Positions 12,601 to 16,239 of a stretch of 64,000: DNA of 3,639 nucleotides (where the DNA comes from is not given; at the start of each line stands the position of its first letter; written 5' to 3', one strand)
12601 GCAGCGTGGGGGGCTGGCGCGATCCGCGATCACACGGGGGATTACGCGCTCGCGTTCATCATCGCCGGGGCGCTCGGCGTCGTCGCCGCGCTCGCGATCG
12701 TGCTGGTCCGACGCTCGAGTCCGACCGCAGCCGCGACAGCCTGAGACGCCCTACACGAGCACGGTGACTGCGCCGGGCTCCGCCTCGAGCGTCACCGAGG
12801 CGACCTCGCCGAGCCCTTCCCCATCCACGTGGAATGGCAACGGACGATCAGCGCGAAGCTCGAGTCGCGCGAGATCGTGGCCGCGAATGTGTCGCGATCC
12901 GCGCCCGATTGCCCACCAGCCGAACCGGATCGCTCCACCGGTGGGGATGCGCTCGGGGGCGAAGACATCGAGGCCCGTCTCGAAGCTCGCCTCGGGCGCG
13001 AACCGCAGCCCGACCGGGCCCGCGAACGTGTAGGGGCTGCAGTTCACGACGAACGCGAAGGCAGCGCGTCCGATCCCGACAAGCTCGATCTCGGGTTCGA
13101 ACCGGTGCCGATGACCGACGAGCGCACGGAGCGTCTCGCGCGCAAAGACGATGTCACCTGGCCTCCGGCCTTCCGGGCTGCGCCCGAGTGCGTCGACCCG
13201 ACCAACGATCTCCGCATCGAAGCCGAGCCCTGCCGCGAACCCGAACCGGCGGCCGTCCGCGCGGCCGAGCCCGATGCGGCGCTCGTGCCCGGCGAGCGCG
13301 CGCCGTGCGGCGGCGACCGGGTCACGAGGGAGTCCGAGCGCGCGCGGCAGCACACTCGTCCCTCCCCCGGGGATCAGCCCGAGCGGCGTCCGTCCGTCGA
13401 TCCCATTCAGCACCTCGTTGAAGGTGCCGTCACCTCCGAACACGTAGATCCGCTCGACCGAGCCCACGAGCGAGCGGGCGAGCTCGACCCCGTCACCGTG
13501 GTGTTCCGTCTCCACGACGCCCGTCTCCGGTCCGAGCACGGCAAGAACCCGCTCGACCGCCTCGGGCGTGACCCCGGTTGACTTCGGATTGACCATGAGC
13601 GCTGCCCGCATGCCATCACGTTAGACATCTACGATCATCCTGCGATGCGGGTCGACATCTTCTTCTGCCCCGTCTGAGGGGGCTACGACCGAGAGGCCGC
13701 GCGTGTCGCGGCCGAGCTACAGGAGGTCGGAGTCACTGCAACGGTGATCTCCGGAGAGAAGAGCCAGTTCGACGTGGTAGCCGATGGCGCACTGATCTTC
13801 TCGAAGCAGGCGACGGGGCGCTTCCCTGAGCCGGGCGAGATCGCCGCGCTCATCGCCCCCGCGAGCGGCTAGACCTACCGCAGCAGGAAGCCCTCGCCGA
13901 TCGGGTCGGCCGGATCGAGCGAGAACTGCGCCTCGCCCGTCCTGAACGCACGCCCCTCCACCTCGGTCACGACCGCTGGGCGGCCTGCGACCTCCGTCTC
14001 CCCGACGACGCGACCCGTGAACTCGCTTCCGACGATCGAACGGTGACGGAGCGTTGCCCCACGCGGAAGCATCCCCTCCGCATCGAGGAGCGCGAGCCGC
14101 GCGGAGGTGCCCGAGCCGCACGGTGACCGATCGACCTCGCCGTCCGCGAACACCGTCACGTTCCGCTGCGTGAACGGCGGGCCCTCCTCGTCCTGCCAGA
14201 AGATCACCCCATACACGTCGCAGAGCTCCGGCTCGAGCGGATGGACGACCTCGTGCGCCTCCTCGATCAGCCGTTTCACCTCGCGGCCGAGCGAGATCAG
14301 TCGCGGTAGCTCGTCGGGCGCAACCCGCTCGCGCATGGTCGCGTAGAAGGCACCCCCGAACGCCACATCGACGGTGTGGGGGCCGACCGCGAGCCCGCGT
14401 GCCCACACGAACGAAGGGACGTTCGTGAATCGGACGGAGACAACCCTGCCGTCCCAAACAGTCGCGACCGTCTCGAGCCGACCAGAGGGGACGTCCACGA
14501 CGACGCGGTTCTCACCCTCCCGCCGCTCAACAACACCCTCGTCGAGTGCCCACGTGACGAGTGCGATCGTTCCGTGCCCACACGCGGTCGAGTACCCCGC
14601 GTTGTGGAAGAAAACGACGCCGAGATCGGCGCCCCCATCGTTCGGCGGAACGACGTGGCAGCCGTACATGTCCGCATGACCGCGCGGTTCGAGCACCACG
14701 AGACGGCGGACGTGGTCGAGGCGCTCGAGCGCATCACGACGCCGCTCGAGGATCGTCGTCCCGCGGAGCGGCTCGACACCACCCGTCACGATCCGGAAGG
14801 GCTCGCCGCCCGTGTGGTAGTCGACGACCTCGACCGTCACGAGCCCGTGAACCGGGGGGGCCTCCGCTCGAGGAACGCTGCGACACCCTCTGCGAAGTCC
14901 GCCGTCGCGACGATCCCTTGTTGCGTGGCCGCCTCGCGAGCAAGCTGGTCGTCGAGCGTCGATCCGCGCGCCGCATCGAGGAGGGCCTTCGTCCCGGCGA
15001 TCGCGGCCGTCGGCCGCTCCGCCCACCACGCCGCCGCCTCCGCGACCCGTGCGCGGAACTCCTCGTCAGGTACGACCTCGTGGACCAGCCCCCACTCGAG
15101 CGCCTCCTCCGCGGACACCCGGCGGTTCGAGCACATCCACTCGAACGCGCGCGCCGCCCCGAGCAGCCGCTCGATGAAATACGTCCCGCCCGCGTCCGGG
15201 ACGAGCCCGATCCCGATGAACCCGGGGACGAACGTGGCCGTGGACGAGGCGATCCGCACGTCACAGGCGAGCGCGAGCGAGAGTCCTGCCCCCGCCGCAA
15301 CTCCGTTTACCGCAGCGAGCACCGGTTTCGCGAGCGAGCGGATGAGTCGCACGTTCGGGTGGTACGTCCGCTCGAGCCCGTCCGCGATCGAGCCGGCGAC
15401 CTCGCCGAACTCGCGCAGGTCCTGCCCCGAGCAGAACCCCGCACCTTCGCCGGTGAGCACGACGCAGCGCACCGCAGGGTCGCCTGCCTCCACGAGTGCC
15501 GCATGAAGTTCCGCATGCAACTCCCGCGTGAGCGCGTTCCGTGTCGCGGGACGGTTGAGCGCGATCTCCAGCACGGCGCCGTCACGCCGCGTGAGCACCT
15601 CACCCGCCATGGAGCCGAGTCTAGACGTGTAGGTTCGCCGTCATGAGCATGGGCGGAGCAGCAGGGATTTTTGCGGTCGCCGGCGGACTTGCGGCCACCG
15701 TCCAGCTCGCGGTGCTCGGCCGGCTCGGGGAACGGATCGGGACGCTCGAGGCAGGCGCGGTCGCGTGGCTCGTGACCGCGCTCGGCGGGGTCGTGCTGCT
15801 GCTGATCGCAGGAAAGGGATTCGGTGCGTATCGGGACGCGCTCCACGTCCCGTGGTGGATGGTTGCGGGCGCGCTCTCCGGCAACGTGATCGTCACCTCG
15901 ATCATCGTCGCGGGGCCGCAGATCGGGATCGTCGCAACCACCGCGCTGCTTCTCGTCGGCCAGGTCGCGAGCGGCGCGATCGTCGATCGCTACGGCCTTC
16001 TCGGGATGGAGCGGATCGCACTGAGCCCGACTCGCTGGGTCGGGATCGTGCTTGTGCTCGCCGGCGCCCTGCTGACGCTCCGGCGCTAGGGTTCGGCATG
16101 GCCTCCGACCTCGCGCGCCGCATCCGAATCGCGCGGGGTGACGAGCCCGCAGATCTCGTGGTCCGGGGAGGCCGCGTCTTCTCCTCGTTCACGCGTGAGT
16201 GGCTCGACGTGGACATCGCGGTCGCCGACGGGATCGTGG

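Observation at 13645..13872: Hidden Rdx/SelW-like selenoprotein gene: in-frame TGA at the second position of a CxxU motif, followed by a SECIS-like hairpin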

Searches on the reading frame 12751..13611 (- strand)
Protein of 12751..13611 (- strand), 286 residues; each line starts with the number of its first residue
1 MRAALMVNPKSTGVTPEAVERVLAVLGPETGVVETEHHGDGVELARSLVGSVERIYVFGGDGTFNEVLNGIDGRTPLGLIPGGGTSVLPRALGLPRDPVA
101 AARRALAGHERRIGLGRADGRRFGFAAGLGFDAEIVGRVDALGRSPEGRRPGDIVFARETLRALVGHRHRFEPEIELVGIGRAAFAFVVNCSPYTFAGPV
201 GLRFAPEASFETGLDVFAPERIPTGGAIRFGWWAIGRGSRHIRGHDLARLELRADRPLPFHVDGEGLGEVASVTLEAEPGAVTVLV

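Call 44: search_protein_families(library=pfam, proteins=[window:12751-13611:-], max_evalue=0.001)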
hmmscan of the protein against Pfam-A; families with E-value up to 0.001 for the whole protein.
window:12751-13611:- (286 aa): 2 families
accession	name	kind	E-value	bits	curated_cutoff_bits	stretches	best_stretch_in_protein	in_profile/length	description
PF00781.29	DAGK_cat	-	2.8e-21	75.8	23.6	1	3-117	2-124/125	Diacylglycerol kinase catalytic domain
PF19279.4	YegS_C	-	3.7e-06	27.2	27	1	130-286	6-158/158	YegS C-terminal NAD kinase beta sandwich-like domain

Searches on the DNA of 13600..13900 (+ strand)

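Call 61: search_rna_families(source=window, start=13600, end=13900, threshold=evalue, max_evalue=10)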
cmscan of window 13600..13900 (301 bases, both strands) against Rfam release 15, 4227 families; matches with E-value up to 10: 1.
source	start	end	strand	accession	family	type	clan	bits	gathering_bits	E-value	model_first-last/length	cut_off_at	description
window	13779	13797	+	RF01133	sR3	Gene; snRNA; snoRNA; CD-box;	-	12.3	41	0.66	37-55/55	no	Small nucleolar RNA sR3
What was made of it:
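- No curated Rfam family matches the hairpin (call 61).
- Tried and rejected: No SECIS-type family matched (call 61).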

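Call 64: build_rna_model(alignment_id=A4, structure=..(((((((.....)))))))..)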
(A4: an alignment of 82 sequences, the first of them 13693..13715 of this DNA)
Model R1 built from alignment A4 (82 sequences, 23 columns); structure: as given.
model positions 23; base pairs 7; branch points 0; effective number of sequences 82; information 1.677 bits per position. Calibrated on 0.2 Mb of random sequence (short: E-values are rough).
structure used (alignment columns):
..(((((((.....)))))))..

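Call 65: search_with_rna_model(model_id=R1, sources=[window, L001, L002, L003, L004, L005, L006, L007, L008, L009, L010, L011, L012, L013, L014, L015, L016, L017, L018, L019, L020, L021, L022, L023, L024, L025, L026, L027, L028, L029, L030, L031, L032, L033, L034, L035, L036, L037, L038, L039, L040, L041, L042, L043, L044, L045, L046, L047, L048, L049, L050, L051, L052, L053, L054, L055, L056, L057, L058, L059, L060, L061, L062, L063, L064, L065, L066, L067, L068, L069, L070, L071, L072, L073, L074, L075, L076, L077, L078, L079, L080, L081], max_evalue=10)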
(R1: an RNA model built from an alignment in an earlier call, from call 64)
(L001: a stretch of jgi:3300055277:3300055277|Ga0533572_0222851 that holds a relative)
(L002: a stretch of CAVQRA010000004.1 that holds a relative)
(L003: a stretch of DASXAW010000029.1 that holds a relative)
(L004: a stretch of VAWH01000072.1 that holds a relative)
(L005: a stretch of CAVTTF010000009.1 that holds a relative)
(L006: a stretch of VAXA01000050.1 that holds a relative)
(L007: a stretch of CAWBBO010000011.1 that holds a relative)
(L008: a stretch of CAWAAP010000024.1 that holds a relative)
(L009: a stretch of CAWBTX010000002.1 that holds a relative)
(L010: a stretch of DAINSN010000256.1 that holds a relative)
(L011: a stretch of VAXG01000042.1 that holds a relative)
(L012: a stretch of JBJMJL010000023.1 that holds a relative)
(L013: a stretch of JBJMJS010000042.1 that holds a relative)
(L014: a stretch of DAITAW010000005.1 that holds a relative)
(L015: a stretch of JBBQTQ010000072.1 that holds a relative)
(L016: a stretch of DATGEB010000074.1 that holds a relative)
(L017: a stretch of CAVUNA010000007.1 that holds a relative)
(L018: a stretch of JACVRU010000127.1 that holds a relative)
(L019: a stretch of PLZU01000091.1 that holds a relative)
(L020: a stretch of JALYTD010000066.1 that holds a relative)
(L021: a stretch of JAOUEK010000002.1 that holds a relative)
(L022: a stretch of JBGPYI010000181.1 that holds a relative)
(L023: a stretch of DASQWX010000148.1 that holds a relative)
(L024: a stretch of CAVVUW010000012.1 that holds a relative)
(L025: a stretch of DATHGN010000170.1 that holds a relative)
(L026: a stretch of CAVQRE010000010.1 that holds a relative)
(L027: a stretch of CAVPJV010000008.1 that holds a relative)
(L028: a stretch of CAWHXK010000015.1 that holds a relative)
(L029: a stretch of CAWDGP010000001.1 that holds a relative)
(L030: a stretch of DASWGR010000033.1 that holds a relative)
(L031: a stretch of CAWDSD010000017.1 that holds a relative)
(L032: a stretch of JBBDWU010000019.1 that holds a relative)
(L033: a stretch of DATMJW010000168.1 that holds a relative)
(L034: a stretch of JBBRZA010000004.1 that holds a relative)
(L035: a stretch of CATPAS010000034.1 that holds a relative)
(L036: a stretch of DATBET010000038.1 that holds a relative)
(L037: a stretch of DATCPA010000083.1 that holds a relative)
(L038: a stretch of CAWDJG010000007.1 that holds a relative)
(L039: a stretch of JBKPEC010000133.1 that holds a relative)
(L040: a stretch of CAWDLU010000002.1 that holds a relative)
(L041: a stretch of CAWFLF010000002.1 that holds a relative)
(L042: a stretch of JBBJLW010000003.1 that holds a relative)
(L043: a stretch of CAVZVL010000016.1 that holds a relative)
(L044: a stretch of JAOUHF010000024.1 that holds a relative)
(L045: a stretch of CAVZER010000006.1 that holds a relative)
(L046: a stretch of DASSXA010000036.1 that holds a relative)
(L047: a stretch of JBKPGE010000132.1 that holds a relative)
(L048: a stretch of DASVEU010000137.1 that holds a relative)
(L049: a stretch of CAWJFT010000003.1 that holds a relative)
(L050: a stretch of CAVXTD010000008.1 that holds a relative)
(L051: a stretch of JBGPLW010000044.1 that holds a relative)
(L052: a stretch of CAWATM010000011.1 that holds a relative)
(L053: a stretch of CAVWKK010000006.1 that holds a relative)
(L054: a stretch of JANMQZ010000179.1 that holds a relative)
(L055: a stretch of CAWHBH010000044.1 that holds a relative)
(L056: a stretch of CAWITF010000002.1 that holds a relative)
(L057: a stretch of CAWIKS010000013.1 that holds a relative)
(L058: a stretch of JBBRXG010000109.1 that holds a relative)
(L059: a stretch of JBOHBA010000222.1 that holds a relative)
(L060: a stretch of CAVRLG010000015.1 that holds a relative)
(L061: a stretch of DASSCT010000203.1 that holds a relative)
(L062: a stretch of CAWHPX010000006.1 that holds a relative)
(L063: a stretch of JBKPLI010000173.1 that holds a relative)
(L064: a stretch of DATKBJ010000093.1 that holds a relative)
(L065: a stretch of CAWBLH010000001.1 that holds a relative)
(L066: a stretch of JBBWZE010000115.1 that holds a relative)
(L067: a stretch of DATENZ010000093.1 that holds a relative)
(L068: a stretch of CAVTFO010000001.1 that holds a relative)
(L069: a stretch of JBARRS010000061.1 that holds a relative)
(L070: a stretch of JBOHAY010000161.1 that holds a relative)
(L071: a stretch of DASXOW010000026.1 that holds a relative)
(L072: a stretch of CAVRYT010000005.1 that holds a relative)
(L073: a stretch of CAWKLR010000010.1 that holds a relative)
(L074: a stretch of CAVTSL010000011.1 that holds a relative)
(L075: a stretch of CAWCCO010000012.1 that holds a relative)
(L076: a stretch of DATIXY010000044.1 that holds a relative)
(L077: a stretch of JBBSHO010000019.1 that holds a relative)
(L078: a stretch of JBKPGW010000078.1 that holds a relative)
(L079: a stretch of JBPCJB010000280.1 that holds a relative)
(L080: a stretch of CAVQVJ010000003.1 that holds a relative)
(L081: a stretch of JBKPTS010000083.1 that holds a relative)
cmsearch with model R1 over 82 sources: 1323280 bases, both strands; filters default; matches with E-value up to 10: 184.
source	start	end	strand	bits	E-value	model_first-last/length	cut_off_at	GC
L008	1049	1071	+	43.7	9.3e-07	1-23/23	no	0.83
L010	2302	2324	+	43.7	9.3e-07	1-23/23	no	0.83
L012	10046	10068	+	43.7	9.3e-07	1-23/23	no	0.83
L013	6649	6671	+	43.7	9.3e-07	1-23/23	no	0.83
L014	10049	10071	+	43.7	9.3e-07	1-23/23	no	0.83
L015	900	922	+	43.7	9.3e-07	1-23/23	no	0.83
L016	10043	10065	+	43.7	9.3e-07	1-23/23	no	0.83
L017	10043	10065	+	43.7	9.3e-07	1-23/23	no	0.83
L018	3268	3290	+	43.7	9.3e-07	1-23/23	no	0.83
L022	1323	1345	+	43.7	9.3e-07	1-23/23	no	0.83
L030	10049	10071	+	43.7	9.3e-07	1-23/23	no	0.83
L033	4631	4653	+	43.7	9.3e-07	1-23/23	no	0.83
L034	10049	10071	+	43.7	9.3e-07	1-23/23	no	0.83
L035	10049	10071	+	43.7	9.3e-07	1-23/23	no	0.83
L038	10049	10071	+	43.7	9.3e-07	1-23/23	no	0.83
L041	10049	10071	+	43.7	9.3e-07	1-23/23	no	0.83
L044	10043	10065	+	43.7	9.3e-07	1-23/23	no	0.83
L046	1653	1675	+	43.7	9.3e-07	1-23/23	no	0.83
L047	4785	4807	+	43.7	9.3e-07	1-23/23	no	0.83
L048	1713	1735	+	43.7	9.3e-07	1-23/23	no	0.83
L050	10049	10071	+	43.7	9.3e-07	1-23/23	no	0.83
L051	3610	3632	+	43.7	9.3e-07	1-23/23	no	0.83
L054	7993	8015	+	43.7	9.3e-07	1-23/23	no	0.83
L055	10049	10071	+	43.7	9.3e-07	1-23/23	no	0.83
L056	10049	10071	+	43.7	9.3e-07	1-23/23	no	0.83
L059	1054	1076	+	43.7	9.3e-07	1-23/23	no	0.83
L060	10049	10071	+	43.7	9.3e-07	1-23/23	no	0.83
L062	10049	10071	+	43.7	9.3e-07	1-23/23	no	0.83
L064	10049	10071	+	43.7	9.3e-07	1-23/23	no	0.83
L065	10049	10071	+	43.7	9.3e-07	1-23/23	no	0.83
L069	9490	9512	+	43.7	9.3e-07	1-23/23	no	0.83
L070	7190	7212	+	43.7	9.3e-07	1-23/23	no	0.83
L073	10049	10071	+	43.7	9.3e-07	1-23/23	no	0.83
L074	10049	10071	+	43.7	9.3e-07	1-23/23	no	0.83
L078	8705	8727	+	43.7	9.3e-07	1-23/23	no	0.83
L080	10043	10065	+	43.7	9.3e-07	1-23/23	no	0.83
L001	1075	1097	+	41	4.1e-06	1-23/23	no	0.78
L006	5143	5165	+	41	4.1e-06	1-23/23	no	0.78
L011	1107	1129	+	41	4.1e-06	1-23/23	no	0.78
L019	10049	10071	+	41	4.1e-06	1-23/23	no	0.78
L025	4792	4814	+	41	4.1e-06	1-23/23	no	0.78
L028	10049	10071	+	41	4.1e-06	1-23/23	no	0.78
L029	10046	10068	+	41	4.1e-06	1-23/23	no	0.78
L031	10049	10071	+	41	4.1e-06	1-23/23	no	0.78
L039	961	983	+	41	4.1e-06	1-23/23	no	0.78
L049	10043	10065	+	41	4.1e-06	1-23/23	no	0.78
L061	9311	9333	+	41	4.1e-06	1-23/23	no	0.78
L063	8734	8756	+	41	4.1e-06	1-23/23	no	0.78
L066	604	626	+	41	4.1e-06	1-23/23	no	0.78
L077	9125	9147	+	41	4.1e-06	1-23/23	no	0.78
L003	902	924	+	40.8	4.5e-06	1-23/23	no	0.83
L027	10043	10065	+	40.8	4.5e-06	1-23/23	no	0.83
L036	10049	10071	+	40.8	4.5e-06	1-23/23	no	0.83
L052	10043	10065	+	40.8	4.5e-06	1-23/23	no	0.83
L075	10049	10071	+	40.8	4.5e-06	1-23/23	no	0.83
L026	10043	10065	+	40.6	5.2e-06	1-23/23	no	0.78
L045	10043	10065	+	40.6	5.2e-06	1-23/23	no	0.78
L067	10049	10071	+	40.6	5.2e-06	1-23/23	no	0.78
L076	10043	10065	+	40.6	5.2e-06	1-23/23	no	0.78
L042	10049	10071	+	39.7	8.4e-06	1-23/23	no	0.78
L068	10049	10071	+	39.7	8.4e-06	1-23/23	no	0.78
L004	10049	10071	+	39.5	9.5e-06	1-23/23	no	0.74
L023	2357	2379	+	39.5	9.5e-06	1-23/23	no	0.74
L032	10049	10071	+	39.4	9.9e-06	1-23/23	no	0.74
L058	6388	6410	+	39.4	9.9e-06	1-23/23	no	0.74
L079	4964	4986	+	39.1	1.1e-05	1-23/23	no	0.78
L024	10037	10059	+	39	1.2e-05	1-23/23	no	0.74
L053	10049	10071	+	39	1.2e-05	1-23/23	no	0.74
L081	5630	5652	+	38.8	1.4e-05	1-23/23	no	0.78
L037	6913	6935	+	38.7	1.4e-05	1-23/23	no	0.78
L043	10043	10065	+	38.7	1.4e-05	1-23/23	no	0.78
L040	10049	10071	+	38.4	1.7e-05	1-23/23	no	0.78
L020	10049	10071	+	36.6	4.6e-05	1-23/23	no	0.74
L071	10037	10059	+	35.9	6.7e-05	1-23/23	no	0.78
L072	10043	10065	+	35.7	7.5e-05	1-23/23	no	0.83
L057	4250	4272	+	35.3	9.3e-05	1-23/23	no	0.78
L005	10049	10071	+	35.1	0.00011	1-23/23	no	0.83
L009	10049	10071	+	32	0.00056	1-23/23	no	0.74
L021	10049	10071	+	31.8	0.00062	1-23/23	no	0.83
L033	7709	7731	-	29.1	0.0027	1-23/23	no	0.91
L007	10049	10071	+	27.2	0.0076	1-23/23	no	0.78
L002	10049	10071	+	27.2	0.008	1-23/23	no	0.78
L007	11064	11089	-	25.3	0.022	1-23/23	no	0.73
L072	856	891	-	23.4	0.061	1-23/23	no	0.75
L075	10641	10666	-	22.8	0.086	1-23/23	no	0.81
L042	11540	11564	+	21.8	0.15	1-23/23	no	0.84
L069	9059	9081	+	21.3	0.19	1-23/23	no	0.83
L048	3550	3579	+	21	0.23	1-23/23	no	0.8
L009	14572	14617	-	20.8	0.26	1-23/23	no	0.7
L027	9869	9896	-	20.3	0.34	1-23/23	no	0.82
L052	10264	10286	-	19.3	0.58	1-23/23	no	0.83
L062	8264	8302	+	19.3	0.6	1-23/23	no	0.85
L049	890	962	+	18.4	0.95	1-23/23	no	0.78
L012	636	690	+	18.3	1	1-23/23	no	0.75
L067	10640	10663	-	18.2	1.1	1-23/23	no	0.88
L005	2956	2969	-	18.1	1.1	1-23/23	no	0.93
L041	5873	5905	-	17.9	1.3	1-23/23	no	0.82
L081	1570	1590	-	17.6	1.5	1-23/23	no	0.9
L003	904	922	-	17.6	1.5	3-21/23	no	0.84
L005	10051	10069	-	17.6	1.5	3-21/23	no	0.84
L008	1051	1069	-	17.6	1.5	3-21/23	no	0.84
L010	2304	2322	-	17.6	1.5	3-21/23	no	0.84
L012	10048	10066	-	17.6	1.5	3-21/23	no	0.84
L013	6651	6669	-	17.6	1.5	3-21/23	no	0.84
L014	10051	10069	-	17.6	1.5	3-21/23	no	0.84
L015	902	920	-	17.6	1.5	3-21/23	no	0.84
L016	10045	10063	-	17.6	1.5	3-21/23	no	0.84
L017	10045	10063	-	17.6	1.5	3-21/23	no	0.84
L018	3270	3288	-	17.6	1.5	3-21/23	no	0.84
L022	1325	1343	-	17.6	1.5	3-21/23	no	0.84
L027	10045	10063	-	17.6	1.5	3-21/23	no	0.84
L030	10051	10069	-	17.6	1.5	3-21/23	no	0.84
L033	4633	4651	-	17.6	1.5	3-21/23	no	0.84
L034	10051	10069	-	17.6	1.5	3-21/23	no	0.84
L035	10051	10069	-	17.6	1.5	3-21/23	no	0.84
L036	10051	10069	-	17.6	1.5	3-21/23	no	0.84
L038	10051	10069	-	17.6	1.5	3-21/23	no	0.84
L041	10051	10069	-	17.6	1.5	3-21/23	no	0.84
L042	10051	10069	-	17.6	1.5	3-21/23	no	0.84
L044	10045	10063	-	17.6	1.5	3-21/23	no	0.84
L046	1655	1673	-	17.6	1.5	3-21/23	no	0.84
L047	4787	4805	-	17.6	1.5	3-21/23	no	0.84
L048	1715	1733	-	17.6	1.5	3-21/23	no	0.84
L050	10051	10069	-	17.6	1.5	3-21/23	no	0.84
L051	3612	3630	-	17.6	1.5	3-21/23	no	0.84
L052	10045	10063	-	17.6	1.5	3-21/23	no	0.84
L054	7995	8013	-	17.6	1.5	3-21/23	no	0.84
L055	10051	10069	-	17.6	1.5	3-21/23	no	0.84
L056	10051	10069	-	17.6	1.5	3-21/23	no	0.84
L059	1056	1074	-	17.6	1.5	3-21/23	no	0.84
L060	10051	10069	-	17.6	1.5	3-21/23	no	0.84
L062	10051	10069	-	17.6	1.5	3-21/23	no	0.84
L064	10051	10069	-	17.6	1.5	3-21/23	no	0.84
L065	10051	10069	-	17.6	1.5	3-21/23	no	0.84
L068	10051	10069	-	17.6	1.5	3-21/23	no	0.84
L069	9492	9510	-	17.6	1.5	3-21/23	no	0.84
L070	7192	7210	-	17.6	1.5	3-21/23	no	0.84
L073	10051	10069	-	17.6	1.5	3-21/23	no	0.84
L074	10051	10069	-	17.6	1.5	3-21/23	no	0.84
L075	10051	10069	-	17.6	1.5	3-21/23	no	0.84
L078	8707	8725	-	17.6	1.5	3-21/23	no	0.84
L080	10045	10063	-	17.6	1.5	3-21/23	no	0.84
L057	2275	2307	-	17.4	1.7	1-23/23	no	0.76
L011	10083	10115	-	17.4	1.7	1-23/23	no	0.73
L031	19743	19775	-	17.4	1.7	1-23/23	no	0.73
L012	9387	9425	-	17.3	1.8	1-23/23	no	0.72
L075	1687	1709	-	17.3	1.8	1-23/23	no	0.83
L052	7273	7308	-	17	2.1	1-23/23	no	0.83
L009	11964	11984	-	16.9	2.1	1-23/23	no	0.9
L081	304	333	+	16.8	2.3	1-23/23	no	0.77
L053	13801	13823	-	16.8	2.3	1-23/23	no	0.78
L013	205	230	-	16.8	2.4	1-23/23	no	0.88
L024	12054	12074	+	16.6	2.5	1-23/23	no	0.9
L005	929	954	-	16.6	2.6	1-23/23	no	0.81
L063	12360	12381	+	16.5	2.7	1-23/23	no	0.77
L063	11534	11566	+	16.4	2.8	1-23/23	no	0.76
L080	15761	15815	-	16.4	3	1-23/23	no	0.78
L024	12055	12072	-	16.2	3.2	3-22/23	no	0.94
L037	5313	5340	+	16.2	3.3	1-23/23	no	0.89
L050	4858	4885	+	15.8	3.9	1-23/23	no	0.86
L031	16541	16555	+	15.8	4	5-19/23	no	0.87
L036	3281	3305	-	15.8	4.1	1-23/23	no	0.88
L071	1713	1770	+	15.6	4.4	1-23/23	no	0.71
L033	4404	4428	+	15.5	4.7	1-23/23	no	0.92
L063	5334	5360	-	15.5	4.8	1-23/23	no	0.81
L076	18934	18975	-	15.5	4.8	1-23/23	no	0.81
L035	7452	7484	+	15.5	4.8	1-23/23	no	0.82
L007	9222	9239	-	15.5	4.9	1-23/23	no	0.94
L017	12647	12661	+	15.3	5.2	1-23/23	no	0.87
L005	11096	11151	+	15.2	5.5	1-23/23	no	0.77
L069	8546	8569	+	15.2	5.6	1-23/23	no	0.79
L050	2469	2485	-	15.2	5.7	1-23/23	no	0.82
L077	12456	12474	+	15.1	5.8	1-23/23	no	0.84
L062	1741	1768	+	15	6.2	1-23/23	no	0.79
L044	1304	1325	+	14.7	7.3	1-23/23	no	0.82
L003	7575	7610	-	14.5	8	1-23/23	no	0.83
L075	11509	11524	-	14.5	8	1-23/23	no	0.88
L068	15234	15253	-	14.5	8.4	3-22/23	no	0.95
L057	10731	10752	-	14.4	8.6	1-23/23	no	0.86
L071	10749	10780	+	14.4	8.8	1-23/23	no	0.78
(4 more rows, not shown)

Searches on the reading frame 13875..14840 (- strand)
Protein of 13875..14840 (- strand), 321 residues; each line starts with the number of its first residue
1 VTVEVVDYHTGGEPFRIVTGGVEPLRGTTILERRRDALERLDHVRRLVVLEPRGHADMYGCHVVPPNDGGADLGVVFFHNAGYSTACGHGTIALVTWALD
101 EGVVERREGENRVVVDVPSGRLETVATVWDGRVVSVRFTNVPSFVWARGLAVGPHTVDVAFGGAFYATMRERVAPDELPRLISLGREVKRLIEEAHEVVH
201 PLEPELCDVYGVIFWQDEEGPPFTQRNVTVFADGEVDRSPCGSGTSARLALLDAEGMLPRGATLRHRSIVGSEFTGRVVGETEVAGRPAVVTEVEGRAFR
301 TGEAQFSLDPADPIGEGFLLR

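Call 44: search_protein_families(library=pfam, proteins=[window:13875-14840:-], max_evalue=0.001)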
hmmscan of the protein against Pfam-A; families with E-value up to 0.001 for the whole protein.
window:13875-14840:- (321 aa): 2 families
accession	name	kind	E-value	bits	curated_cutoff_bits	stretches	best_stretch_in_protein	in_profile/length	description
PF05544.16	Pro_racemase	-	5.2e-96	322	27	1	5-318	1-324/325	Proline racemase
PF01678.24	DAP_epimerase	-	0.00027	21.4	34.7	0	76-127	57-105/121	Diaminopimelate epimerase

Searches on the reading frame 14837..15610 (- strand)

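Call 44: search_protein_families(library=pfam, proteins=[window:14837-15610:-], max_evalue=0.001)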
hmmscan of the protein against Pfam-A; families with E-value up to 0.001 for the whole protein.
window:14837-15610:- (257 aa): 2 families
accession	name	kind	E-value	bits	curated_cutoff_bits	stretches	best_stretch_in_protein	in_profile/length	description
PF00378.25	ECH_1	-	2.6e-60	204.3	27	1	10-256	3-250/251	Enoyl-CoA hydratase/isomerase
PF16113.10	ECH_2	-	2.7e-34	119.6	27.2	1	16-190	4-182/335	Enoyl-CoA hydratase/isomerase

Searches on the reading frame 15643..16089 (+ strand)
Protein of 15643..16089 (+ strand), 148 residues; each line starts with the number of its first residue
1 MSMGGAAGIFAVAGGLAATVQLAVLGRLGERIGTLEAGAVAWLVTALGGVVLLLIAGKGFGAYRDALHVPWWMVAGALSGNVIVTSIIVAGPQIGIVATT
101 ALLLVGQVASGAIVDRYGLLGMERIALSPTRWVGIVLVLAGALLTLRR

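Call 44: search_protein_families(library=pfam, proteins=[window:15643-16089:+], max_evalue=0.001)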
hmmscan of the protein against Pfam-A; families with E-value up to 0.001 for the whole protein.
window:15643-16089:+ (148 aa): 1 family
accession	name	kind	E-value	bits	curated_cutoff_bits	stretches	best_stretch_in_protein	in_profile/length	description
PF04657.19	DMT_YdcZ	-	2.4e-25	89.9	24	1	9-144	4-140/140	Putative inner membrane exporter, YdcZ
